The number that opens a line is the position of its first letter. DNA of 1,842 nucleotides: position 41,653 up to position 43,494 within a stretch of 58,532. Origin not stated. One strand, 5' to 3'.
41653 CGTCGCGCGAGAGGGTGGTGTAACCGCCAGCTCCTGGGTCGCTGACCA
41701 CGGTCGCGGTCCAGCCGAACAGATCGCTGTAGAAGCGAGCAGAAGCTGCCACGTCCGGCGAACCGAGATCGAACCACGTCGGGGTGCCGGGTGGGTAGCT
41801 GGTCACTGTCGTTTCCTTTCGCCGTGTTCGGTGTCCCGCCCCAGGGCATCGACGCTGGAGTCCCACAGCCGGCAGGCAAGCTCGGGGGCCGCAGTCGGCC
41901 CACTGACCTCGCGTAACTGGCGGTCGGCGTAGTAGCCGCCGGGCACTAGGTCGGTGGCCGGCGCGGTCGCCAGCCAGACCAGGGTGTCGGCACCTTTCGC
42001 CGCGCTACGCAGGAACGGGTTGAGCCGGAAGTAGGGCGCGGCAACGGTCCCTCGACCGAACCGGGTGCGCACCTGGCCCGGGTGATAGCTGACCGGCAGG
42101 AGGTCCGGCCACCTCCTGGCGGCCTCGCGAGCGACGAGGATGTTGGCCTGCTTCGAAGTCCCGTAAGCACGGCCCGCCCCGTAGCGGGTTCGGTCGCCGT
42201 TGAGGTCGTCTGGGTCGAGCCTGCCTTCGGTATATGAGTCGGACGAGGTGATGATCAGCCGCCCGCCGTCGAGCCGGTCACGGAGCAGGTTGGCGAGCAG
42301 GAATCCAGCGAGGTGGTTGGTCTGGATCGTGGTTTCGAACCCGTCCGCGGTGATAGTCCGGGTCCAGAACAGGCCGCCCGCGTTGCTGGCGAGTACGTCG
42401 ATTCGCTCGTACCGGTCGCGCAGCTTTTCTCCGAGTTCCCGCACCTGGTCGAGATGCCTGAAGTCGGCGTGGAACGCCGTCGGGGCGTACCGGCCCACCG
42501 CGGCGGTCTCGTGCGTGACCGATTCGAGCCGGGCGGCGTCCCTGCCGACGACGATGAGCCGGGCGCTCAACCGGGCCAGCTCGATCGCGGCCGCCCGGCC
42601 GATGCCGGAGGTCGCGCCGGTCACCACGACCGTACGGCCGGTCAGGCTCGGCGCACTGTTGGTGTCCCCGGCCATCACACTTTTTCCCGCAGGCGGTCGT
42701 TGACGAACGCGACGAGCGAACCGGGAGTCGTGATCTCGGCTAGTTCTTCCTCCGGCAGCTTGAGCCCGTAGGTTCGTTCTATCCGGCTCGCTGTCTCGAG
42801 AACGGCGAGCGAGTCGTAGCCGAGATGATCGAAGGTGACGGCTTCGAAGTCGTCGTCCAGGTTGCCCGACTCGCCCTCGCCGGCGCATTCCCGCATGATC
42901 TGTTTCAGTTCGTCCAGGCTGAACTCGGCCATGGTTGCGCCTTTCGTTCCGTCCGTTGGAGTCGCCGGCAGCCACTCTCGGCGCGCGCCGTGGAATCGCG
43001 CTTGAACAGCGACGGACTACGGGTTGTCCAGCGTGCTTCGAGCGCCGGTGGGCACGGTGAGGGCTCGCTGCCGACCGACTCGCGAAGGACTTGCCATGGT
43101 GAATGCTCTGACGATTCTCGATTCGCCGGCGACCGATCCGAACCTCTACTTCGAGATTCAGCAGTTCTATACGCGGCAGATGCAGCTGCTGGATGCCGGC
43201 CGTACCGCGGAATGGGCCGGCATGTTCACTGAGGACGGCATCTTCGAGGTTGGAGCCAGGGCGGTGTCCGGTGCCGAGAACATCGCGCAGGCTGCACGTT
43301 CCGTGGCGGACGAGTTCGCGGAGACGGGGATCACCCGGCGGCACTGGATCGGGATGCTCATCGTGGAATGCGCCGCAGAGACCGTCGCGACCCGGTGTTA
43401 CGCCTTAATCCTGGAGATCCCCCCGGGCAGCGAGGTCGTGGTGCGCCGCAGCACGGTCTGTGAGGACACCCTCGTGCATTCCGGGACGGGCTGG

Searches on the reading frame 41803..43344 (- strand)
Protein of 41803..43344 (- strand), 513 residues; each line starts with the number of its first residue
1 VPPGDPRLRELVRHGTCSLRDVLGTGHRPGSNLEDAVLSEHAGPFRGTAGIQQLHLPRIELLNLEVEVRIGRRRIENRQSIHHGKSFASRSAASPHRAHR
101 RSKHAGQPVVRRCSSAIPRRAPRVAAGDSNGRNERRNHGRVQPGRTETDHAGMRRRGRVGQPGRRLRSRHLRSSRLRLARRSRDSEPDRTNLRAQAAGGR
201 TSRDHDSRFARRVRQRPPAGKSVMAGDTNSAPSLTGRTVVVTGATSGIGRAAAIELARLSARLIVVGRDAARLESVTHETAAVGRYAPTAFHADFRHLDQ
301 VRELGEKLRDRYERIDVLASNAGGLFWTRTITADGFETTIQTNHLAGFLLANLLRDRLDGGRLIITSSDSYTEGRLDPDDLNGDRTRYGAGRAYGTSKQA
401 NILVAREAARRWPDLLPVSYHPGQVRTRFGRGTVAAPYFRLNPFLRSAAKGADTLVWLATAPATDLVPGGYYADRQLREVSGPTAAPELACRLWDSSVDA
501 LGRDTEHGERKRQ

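Call 27: search_protein_families(library=pfam, proteins=[window:41803-43344:-], max_evalue=0.00001)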
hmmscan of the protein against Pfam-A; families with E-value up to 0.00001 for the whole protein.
window:41803-43344:- (513 aa): 3 families
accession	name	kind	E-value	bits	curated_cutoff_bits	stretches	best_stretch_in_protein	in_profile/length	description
PF00106.31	adh_short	-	2.5e-21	76.5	26.6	1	238-411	2-166/195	short chain dehydrogenase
PF13561.12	adh_short_C2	-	1e-12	48.6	27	1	243-372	1-134/236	Enoyl-(Acyl carrier protein) reductase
PF01370.27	Epimerase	-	3e-06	27.3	20.9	1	239-425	1-172/240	NAD dependent epimerase/dehydratase family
